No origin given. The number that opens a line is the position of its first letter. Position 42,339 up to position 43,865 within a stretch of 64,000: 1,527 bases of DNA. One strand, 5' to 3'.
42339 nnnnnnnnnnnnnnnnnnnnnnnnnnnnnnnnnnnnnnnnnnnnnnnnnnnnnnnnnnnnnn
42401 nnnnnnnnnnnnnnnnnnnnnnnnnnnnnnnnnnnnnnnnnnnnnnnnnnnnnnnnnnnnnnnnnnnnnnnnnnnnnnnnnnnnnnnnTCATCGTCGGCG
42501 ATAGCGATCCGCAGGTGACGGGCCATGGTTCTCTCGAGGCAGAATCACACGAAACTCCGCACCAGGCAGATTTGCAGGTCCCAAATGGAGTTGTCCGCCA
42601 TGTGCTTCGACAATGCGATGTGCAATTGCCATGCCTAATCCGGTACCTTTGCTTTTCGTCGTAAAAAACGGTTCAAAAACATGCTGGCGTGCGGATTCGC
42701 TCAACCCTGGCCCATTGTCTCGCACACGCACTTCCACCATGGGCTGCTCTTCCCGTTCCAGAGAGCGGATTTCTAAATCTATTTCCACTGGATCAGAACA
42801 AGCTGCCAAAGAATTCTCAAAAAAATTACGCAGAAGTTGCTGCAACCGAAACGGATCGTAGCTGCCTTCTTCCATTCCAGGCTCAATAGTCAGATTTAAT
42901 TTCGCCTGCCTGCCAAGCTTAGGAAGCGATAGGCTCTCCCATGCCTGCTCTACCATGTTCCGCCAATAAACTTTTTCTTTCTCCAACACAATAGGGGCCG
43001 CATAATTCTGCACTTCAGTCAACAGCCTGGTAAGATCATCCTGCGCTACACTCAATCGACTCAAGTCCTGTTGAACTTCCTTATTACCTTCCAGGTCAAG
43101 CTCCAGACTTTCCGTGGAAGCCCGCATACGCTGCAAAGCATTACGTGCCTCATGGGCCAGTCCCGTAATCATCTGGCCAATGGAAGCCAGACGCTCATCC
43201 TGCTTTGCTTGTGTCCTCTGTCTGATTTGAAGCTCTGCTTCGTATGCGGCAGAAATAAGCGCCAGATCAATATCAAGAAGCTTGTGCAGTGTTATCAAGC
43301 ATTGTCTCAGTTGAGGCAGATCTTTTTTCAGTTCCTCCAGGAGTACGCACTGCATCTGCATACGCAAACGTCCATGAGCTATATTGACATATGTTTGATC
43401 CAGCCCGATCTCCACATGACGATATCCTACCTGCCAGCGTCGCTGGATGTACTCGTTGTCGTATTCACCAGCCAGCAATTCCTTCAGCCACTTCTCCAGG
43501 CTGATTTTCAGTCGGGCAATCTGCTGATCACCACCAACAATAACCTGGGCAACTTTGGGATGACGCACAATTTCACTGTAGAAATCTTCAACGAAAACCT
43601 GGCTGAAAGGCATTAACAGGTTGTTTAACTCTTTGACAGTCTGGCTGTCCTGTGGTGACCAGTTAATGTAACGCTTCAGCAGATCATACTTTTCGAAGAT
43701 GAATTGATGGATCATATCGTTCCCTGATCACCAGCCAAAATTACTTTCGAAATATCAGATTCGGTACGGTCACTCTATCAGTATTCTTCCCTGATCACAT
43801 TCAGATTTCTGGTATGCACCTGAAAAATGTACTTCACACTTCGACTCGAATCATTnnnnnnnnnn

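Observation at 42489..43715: Soluble globin-coupled histidine kinase sits at the head of the regulatory genes upstream of the cbb3 oxidase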

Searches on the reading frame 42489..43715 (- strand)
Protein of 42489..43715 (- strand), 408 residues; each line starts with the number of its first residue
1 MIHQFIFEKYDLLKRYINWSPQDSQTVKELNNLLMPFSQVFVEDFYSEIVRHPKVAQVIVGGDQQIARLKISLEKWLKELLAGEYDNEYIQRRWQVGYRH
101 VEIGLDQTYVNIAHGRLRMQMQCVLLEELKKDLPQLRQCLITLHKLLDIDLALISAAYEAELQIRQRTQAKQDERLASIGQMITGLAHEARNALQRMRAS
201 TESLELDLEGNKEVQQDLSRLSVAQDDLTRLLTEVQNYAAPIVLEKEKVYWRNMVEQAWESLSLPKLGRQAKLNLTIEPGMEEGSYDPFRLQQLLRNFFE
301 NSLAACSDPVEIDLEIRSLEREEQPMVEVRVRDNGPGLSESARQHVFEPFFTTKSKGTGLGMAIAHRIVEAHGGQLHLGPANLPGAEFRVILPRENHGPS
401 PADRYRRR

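Call 3: search_protein_families(library=pfam, proteins=[window:42489-43715:-], max_evalue=0.1)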
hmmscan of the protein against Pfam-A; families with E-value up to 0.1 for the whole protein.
window:42489-43715:- (408 aa): 4 families
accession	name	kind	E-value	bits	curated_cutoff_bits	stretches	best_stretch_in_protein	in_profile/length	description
PF11563.14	Protoglobin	-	1.4e-28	100.3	25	1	10-162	5-156/158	Protoglobin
PF02518.31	HATPase_c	-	5.3e-22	78.8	26.4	1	287-395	2-110/111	Histidine kinase-, DNA gyrase B-, and HSP90-like ATPase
PF00512.31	HisKA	-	0.00034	21.1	26.9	1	180-237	3-59/66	His Kinase A (phospho-acceptor) domain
PF13581.12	HATPase_c_2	-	0.024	15.1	27.4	1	307-371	52-111/127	Histidine kinase-like ATPase domain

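Call 4: search_protein_families(library=ncbifam, proteins=[window:42489-43715:-], max_evalue=0.1)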
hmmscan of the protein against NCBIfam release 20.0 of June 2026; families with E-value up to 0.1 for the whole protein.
window:42489-43715:- (408 aa): 80 families (the best 25 are shown)
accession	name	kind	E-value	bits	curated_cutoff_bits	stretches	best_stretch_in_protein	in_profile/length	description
NF008468.0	PRK11360.1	equivalog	3.8e-43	147.8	646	1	165-397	382-611/616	two-component system sensor histidine kinase AtoS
NF007688.0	PRK10364.1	equivalog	5.5e-36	124.3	479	1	136-395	193-452/460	two-component system sensor histidine kinase ZraS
NF010411.0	PRK13837.1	equivalog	4.7e-32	110.9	647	1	122-399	390-680/828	two-component system VirA-like sensor kinase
NF041777.1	sens_FixL_Rhizob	equivalog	5.9e-25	87.9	850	1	174-394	257-481/485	sensor protein FixL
NF047497.1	HK_LIC_12097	equivalog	2.4e-24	85.7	500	1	174-380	145-353/367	LIC_12097 family sensor histidine kinase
NF052574.1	HisKinEspCMyxo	equivalog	5.6e-23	81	1200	1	171-396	409-639/785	serine histidine kinase EspC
NF047794.1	HisKinPtgB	equivalog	6e-23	81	1000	1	105-379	367-640/656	two-component system sensor histidine kinase PgtB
NF007898.0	PRK10604.1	equivalog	1.8e-21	76.9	478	1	174-399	207-428/433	two-component system sensor histidine kinase RstB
NF008312.0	PRK11100.1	equivalog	1.2e-20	73.8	356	1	177-395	254-475/477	two-component system sensor histidine kinase CreC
NF040750.1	tetrathio_HK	equivalog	1.3e-20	73.4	750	1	161-379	319-539/555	tetrathionate respiration histidine kinase TtrS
NF006800.0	PRK09303.1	equivalog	1.1e-19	70.7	342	1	162-393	135-376/383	histidine kinase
NF007004.0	PRK09467.1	equivalog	5.7e-19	68.2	415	1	182-395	235-437/440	two-component system sensor histidine kinase EnvZ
NF007793.0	PRK10490.1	equivalog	9.6e-19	66.9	1123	1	135-396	618-884/895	two-component system sensor histidine kinase KdpD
NF010076.0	PRK13557.1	subfamily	2.3e-18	65.9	631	1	169-397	149-397/540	histidine kinase famiy protein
TIGR02916.1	PEP_his_kin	equivalog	1.3e-17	63.7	300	1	172-393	468-679/679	XrtA/PEP-CTERM system histidine kinase PrsK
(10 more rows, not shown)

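Call 5: search_solved_structures(query=window:42489-43715:-, max_evalue=1, show_alignments=3)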
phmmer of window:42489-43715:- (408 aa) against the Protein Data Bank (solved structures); distinct sequences matched with E-value up to 1: 77 (the best 60 are shown).
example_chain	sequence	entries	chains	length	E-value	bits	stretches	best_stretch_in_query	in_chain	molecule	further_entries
9jfj_A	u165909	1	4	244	1.8e-26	96.5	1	158-393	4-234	Sensor histidine kinase ZraS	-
5ohe_A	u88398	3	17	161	3.5e-24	89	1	10-161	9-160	Globin-coupled histidine kinase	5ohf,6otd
4gcz_A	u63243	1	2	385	2.7e-21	79.5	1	168-396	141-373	Blue-light photoreceptor, Sensor protein fixL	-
8a3u_A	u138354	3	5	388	3.6e-21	79.1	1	168-395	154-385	Putative Sensory box protein,Sensor protein FixL | Putative Sensory box protein,Putative Sensory box protein,Sensor protein FixL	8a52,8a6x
8a7f_A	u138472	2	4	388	4.1e-21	78.9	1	168-395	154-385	Putative Sensory box protein,Sensor protein FixL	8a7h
9p6i_A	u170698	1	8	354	8.9e-19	71.2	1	169-400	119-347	histidine kinase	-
3a0r_A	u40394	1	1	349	1.5e-16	63.9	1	166-376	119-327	Sensor protein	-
5uht_A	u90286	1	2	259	3.5e-16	62.7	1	166-399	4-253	Sensor histidine kinase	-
2w31_A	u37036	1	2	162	4.1e-16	62.5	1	13-161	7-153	GLOBIN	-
3dge_A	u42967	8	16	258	4.2e-16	62.4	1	167-399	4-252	Sensor protein | Histidine kinase | Sensor histidine kinase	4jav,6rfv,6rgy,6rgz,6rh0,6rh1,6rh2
2c2a_A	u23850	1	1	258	4.7e-16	62.3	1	168-399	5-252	SENSOR HISTIDINE KINASE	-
6azr_A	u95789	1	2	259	6.5e-16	61.8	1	166-399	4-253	Sensor histidine kinase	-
4jas_A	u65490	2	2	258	1.9e-15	60.3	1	167-399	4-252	Histidine kinase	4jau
6rh7_A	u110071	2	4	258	9.2e-15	58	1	167-399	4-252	Sensor histidine kinase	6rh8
3d36_A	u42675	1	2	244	4.4e-14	55.8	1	174-396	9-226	Sporulation kinase B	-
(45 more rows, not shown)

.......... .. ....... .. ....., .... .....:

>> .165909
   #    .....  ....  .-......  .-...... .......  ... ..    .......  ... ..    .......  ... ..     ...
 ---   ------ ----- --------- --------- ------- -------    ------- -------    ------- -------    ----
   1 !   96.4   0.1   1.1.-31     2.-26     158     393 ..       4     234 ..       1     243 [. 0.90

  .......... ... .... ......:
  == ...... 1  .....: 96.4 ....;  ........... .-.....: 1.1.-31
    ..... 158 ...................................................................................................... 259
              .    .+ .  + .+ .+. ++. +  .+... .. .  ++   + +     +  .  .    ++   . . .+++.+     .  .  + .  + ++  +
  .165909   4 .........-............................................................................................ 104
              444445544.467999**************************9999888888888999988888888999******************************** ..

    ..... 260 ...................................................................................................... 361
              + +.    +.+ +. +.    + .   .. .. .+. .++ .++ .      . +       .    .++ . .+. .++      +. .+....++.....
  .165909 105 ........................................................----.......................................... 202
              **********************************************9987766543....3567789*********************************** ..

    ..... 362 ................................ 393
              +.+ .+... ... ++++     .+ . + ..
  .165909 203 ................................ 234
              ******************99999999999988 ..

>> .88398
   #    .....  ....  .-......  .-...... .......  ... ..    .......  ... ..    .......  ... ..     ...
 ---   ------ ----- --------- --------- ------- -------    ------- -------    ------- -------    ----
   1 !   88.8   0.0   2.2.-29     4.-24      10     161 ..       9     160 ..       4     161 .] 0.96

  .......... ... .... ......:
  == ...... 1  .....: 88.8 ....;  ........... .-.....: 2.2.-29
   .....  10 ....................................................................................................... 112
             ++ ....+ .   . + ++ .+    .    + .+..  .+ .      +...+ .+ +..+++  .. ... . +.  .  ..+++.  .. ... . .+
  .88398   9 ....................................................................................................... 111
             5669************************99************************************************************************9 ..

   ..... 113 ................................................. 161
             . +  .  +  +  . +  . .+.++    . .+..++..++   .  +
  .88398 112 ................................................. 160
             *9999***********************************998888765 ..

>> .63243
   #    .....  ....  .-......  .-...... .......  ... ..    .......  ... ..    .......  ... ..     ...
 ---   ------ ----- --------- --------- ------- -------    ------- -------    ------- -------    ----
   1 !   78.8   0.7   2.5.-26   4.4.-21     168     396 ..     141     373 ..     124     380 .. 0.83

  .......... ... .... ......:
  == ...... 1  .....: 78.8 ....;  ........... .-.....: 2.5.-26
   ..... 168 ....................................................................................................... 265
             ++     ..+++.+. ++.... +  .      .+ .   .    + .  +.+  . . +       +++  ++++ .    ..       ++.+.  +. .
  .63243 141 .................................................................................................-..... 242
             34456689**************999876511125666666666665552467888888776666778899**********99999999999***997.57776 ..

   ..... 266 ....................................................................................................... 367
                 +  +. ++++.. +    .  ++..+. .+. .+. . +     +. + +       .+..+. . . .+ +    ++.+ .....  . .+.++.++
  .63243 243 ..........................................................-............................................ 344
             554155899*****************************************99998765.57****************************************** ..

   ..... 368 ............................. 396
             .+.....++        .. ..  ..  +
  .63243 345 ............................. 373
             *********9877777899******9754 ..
